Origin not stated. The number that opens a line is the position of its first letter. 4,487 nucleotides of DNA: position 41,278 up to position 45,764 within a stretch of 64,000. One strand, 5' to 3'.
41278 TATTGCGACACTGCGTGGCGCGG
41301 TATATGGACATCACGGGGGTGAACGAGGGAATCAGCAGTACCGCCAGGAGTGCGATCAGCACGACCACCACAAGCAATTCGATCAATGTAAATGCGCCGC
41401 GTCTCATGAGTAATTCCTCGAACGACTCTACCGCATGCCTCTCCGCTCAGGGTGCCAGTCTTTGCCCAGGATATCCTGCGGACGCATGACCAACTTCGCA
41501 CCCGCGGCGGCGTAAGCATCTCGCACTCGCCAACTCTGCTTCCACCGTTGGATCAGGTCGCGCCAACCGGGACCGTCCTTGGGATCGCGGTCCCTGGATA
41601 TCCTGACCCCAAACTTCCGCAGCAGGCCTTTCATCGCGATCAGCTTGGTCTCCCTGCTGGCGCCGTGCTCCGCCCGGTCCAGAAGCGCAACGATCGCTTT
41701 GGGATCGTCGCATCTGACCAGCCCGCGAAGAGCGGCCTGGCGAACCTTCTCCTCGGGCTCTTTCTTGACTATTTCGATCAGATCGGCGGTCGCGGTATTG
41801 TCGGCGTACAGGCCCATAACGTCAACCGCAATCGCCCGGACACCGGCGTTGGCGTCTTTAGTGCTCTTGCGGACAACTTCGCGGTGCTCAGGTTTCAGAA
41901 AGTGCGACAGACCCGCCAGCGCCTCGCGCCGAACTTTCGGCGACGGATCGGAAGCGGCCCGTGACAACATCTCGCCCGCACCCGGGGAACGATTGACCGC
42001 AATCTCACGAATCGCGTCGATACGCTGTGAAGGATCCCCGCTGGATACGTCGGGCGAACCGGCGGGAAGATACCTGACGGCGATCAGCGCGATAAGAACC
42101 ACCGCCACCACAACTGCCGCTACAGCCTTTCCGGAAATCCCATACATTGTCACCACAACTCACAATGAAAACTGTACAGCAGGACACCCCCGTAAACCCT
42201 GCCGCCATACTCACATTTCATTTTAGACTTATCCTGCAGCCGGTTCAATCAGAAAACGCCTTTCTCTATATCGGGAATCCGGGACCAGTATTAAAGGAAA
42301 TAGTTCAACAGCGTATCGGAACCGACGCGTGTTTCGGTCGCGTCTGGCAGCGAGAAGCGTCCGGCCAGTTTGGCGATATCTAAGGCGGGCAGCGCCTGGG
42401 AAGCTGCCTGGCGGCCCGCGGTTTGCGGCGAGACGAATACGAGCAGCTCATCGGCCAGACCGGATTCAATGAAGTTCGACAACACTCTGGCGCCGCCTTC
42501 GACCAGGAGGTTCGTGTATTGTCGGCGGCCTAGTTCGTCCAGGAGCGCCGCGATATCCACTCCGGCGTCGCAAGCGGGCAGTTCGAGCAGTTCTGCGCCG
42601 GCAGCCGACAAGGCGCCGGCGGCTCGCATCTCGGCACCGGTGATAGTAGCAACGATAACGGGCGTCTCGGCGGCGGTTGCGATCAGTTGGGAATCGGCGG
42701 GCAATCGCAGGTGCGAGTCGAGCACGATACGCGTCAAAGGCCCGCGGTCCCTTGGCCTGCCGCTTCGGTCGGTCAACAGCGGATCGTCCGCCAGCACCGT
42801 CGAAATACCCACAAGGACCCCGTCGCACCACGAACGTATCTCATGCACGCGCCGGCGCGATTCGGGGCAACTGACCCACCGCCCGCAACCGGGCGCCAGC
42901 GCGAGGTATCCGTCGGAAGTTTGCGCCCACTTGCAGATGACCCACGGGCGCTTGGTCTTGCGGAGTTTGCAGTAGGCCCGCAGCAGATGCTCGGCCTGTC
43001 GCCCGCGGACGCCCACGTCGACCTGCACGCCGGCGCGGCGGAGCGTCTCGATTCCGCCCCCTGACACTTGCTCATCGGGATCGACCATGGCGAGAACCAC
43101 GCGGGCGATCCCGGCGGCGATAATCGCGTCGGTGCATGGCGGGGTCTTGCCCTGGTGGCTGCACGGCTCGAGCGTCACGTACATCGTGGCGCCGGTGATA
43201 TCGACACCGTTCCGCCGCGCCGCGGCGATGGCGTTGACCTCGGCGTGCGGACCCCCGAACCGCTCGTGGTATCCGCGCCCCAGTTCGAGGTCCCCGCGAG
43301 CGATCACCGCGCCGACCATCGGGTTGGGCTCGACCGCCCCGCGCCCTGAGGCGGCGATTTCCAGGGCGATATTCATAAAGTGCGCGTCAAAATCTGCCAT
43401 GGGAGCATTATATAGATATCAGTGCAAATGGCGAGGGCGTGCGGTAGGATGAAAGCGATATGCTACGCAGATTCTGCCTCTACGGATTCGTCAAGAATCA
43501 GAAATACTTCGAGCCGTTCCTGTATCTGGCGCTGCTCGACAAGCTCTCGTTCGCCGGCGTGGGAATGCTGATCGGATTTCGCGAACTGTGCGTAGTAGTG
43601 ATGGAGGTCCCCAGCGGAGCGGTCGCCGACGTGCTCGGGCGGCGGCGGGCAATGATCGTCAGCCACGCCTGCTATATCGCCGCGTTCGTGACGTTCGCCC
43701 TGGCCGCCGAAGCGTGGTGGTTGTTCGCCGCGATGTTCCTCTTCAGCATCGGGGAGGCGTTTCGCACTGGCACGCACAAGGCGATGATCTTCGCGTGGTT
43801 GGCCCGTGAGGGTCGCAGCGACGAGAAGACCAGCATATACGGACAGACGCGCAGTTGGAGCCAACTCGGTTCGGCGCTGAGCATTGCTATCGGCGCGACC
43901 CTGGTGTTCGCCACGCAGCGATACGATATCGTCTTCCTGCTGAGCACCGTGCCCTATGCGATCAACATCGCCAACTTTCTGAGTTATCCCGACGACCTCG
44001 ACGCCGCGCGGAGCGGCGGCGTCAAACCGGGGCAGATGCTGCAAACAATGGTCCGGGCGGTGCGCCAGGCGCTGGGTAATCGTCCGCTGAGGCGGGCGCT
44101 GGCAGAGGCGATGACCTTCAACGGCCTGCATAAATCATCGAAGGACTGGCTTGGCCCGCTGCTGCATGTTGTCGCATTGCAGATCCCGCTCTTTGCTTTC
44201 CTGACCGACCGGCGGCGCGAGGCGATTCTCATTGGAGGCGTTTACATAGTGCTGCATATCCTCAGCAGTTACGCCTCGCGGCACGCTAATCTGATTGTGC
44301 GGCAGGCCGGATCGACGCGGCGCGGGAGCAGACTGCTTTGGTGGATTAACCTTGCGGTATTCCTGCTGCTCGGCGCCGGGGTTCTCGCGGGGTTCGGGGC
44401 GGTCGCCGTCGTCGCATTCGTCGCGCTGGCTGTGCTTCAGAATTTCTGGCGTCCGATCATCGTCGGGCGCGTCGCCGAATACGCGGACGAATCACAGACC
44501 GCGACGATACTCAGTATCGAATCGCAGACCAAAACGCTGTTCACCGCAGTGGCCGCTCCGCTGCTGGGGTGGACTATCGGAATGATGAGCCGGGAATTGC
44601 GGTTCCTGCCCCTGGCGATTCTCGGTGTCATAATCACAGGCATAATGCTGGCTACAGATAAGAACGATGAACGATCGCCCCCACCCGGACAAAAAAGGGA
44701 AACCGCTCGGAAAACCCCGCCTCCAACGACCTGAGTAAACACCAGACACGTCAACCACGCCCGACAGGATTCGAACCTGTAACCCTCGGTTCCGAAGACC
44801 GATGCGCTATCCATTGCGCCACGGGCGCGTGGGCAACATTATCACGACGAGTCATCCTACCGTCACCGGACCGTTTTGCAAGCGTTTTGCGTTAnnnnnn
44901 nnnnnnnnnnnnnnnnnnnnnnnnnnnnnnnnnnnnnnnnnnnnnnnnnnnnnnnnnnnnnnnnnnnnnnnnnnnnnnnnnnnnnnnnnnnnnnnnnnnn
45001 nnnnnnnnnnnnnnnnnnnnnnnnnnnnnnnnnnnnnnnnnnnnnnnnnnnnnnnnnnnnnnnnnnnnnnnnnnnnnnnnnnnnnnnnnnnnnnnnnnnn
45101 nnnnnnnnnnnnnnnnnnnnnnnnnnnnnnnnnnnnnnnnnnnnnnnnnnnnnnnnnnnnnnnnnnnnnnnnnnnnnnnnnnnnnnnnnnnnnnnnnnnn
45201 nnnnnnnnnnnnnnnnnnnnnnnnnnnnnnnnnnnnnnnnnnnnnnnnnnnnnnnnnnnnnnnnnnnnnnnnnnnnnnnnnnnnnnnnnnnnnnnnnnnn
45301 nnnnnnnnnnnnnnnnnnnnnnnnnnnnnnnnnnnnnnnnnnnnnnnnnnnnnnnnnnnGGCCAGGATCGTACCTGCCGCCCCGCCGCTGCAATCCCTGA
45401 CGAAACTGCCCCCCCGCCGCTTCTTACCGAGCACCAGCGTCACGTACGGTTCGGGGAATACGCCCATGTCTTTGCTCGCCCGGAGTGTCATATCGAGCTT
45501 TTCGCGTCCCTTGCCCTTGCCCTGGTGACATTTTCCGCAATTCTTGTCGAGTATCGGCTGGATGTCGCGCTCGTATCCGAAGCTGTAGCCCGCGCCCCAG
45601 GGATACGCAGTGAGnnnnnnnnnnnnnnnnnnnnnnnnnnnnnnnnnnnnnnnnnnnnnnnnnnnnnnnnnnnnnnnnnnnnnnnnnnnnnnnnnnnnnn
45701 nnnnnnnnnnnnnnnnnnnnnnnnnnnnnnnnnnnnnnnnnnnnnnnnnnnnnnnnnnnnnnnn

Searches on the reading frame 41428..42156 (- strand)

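Call 8: search_protein_families(library=pfam, proteins=[window:41428-42156:-], max_evalue=0.001)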
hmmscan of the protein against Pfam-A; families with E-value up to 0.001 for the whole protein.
window:41428-42156:- (242 aa): 2 families
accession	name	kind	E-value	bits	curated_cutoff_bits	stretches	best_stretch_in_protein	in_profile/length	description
PF13646.12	HEAT_2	-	7.1e-15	55.5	27.7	2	100-174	10-83/88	HEAT repeats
PF02985.28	HEAT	-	1.6e-06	28.2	23.5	0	64-88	5-29/31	HEAT repeat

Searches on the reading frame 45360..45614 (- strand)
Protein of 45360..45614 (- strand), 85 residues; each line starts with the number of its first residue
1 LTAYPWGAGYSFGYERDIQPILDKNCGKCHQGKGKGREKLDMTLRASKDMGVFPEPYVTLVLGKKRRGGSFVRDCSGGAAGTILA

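Call 28: search_protein_families(library=pfam, proteins=[window:45360-45614:-], max_evalue=10)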
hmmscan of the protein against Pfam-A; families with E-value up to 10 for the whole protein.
seq(85 aa): 3 families
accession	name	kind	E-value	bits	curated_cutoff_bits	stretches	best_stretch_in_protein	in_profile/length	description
PF22297.1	PccH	-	0.0093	16.5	24.4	1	14-61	2-51/133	PccH Cytochrome c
PF00034.26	Cytochrom_C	-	0.028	16.2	21.3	1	21-40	7-26/90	Cytochrome c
PF13442.11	Cytochrome_CBB3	-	0.034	14.9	27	1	17-43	5-31/68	Cytochrome C oxidase, cbb3-type, subunit III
